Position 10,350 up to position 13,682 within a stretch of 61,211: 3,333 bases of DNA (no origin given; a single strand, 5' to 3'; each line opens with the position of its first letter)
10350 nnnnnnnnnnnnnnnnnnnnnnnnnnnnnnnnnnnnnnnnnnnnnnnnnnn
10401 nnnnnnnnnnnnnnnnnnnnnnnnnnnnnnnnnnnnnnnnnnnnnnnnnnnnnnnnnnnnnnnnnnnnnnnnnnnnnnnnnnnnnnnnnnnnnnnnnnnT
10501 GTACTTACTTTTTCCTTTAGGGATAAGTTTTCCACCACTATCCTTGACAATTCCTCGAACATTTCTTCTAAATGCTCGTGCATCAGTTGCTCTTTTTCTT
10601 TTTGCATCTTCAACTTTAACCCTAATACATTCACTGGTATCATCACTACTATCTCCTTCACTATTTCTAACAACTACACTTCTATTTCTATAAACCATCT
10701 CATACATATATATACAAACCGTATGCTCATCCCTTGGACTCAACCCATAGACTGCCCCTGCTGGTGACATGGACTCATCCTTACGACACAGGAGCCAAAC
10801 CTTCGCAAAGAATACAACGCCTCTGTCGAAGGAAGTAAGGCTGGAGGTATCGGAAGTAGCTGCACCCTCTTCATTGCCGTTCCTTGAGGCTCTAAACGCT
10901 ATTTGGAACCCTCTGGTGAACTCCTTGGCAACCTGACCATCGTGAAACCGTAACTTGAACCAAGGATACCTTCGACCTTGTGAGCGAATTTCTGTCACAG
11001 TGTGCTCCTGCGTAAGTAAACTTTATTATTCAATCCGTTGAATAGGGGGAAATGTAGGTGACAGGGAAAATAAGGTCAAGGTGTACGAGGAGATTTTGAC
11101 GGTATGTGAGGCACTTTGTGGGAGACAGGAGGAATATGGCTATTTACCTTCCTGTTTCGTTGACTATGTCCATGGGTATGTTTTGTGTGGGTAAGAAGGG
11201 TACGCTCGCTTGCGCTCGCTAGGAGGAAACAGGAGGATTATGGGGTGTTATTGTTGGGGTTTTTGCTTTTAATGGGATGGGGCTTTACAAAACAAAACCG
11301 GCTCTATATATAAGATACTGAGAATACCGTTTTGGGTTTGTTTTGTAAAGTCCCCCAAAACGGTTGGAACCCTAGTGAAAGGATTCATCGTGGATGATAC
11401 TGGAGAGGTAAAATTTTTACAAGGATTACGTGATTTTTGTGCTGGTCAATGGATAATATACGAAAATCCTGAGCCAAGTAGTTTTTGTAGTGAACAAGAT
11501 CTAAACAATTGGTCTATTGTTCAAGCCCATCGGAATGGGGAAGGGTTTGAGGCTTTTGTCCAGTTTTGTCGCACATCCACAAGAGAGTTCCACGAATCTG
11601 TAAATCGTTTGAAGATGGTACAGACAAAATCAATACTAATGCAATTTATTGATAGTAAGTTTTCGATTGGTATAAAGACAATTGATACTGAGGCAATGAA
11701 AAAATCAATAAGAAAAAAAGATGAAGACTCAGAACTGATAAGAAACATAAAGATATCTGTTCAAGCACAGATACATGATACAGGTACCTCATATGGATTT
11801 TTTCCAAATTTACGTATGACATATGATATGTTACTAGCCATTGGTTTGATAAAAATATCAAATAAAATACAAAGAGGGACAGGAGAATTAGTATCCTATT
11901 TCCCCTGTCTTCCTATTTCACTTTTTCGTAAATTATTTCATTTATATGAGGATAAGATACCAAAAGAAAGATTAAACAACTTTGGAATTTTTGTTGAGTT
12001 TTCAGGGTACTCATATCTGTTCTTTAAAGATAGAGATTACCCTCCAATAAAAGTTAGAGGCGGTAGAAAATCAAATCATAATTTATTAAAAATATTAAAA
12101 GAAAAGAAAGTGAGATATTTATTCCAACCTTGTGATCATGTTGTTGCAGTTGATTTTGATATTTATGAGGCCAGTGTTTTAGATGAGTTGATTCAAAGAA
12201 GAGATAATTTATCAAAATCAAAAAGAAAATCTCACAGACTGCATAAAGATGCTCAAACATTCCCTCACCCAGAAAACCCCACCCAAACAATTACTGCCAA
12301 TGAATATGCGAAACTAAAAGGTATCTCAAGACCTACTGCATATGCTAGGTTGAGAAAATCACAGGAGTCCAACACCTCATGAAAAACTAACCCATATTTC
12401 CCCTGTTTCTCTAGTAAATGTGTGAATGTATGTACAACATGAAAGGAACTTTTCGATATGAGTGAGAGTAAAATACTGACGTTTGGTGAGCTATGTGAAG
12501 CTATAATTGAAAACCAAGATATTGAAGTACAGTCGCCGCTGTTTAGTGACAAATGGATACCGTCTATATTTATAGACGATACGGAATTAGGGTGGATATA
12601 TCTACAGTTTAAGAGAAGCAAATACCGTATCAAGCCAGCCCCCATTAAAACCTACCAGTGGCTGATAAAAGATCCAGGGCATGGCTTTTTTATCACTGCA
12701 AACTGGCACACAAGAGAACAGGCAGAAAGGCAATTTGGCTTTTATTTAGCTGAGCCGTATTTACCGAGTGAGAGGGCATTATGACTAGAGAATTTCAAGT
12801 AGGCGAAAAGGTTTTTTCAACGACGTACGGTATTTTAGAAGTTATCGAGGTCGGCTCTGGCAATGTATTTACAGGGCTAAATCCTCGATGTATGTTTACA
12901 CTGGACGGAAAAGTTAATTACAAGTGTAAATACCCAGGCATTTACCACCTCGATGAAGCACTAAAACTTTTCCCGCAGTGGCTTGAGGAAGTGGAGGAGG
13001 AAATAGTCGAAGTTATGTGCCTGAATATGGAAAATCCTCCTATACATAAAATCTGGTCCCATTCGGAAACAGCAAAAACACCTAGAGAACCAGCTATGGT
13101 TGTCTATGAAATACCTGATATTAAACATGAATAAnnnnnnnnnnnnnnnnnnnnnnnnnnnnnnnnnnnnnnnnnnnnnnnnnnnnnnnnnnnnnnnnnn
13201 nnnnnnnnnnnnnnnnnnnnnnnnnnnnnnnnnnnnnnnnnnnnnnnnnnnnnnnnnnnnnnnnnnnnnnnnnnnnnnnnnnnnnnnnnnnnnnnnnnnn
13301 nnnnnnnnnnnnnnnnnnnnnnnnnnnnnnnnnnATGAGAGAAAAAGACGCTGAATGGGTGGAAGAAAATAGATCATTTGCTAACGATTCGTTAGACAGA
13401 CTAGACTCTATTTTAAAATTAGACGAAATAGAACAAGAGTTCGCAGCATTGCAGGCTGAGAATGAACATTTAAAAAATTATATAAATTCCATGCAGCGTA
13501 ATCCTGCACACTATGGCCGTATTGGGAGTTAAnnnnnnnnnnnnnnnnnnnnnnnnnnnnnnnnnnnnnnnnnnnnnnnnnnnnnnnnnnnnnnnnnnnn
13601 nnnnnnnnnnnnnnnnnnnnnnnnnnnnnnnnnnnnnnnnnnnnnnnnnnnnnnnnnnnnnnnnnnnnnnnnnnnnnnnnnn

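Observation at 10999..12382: Two paralogous control modules: shared intergenic blocks, long inverted repeat and an HTH-protein gene (second copy at 55479-56875)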

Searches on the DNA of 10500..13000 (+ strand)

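Call 7: search_dna_similar(query=window:10500-13000:+, collection=phages, mode=distant)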
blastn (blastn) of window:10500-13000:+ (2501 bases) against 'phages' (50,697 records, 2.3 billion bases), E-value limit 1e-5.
No match.

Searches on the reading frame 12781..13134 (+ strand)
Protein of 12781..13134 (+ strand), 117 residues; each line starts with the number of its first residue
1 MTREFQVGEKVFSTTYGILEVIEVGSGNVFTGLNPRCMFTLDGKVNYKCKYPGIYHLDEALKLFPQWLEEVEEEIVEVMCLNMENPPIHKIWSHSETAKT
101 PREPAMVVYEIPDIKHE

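Call 14: search_protein_families(library=pfam, proteins=[window:12781-13134:+], max_evalue=0.01)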
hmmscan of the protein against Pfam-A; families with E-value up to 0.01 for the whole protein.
window:12781-13134:+ (117 aa): 0 families

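Call 86: search_protein_families(library=phrogs, proteins=[window:12781-13134:+], max_evalue=0.01)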
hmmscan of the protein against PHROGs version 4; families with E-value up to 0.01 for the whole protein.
window:12781-13134:+ (117 aa): 0 families

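Call 106: search_protein_families(library=ncbifam, proteins=[window:12781-13134:+], max_evalue=0.1)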
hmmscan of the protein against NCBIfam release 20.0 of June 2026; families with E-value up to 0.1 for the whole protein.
window:12781-13134:+ (117 aa): 1 family
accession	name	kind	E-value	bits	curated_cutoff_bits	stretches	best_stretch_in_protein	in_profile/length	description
NF045695.1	seleno_TsoA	equivalog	0.0088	16.4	170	1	59-80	91-112/144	LULAXC motif selenoprotein TsoA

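Call 107: search_protein_families(library=padloc, proteins=[window:12781-13134:+], max_evalue=0.1)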
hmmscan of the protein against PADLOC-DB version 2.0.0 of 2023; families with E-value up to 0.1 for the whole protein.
window:12781-13134:+ (117 aa): 0 families

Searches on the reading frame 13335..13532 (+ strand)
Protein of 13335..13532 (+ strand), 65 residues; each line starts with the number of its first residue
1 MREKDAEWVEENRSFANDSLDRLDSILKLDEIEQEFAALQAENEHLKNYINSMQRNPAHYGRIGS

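Call 66: search_protein_families(library=pfam, proteins=[window:13335-13532:+], max_evalue=1)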
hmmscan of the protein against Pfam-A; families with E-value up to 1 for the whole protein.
window:13335-13532:+ (65 aa): 11 families
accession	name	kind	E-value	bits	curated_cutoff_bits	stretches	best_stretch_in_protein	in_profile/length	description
PF19801.4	DUF6284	-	0.0078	16.6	27.4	1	28-58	24-54/86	Family of unknown function (DUF6284)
PF04849.18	HAP1_N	-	0.013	15.2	33.9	1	4-59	139-194/307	HAP1 N-terminal conserved region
PF04977.20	DivIC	-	0.03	14.6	28.9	1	27-54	17-44/80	Septum formation initiator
PF10224.14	DUF2205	-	0.033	14.7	26.7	1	18-53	30-63/75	Short coiled-coil protein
PF05377.16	FlaC_arch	-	0.036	14.9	27.8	1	28-56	8-36/55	Flagella accessory protein C (FlaC)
PF05103.18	DivIVA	-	0.037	14.4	28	1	29-62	27-60/131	DivIVA protein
PF16331.10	TolA_bind_tri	-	0.061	13.9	30.1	1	23-55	21-53/76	TolA binding protein trimerisation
PF12298.14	Bot1p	-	0.061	13.9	23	1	19-54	46-79/172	Eukaryotic mitochondrial regulator protein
PF17015.10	DUF5094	-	0.075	13.6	33.2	1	7-52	48-92/178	Domain of unknown function (DUF5094)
PF00170.26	bZIP_1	-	0.097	13.2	27.6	1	30-54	29-53/64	bZIP transcription factor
PF15188.11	CCDC-167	-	0.11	13.2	27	1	7-54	7-55/84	Coiled-coil domain-containing protein 167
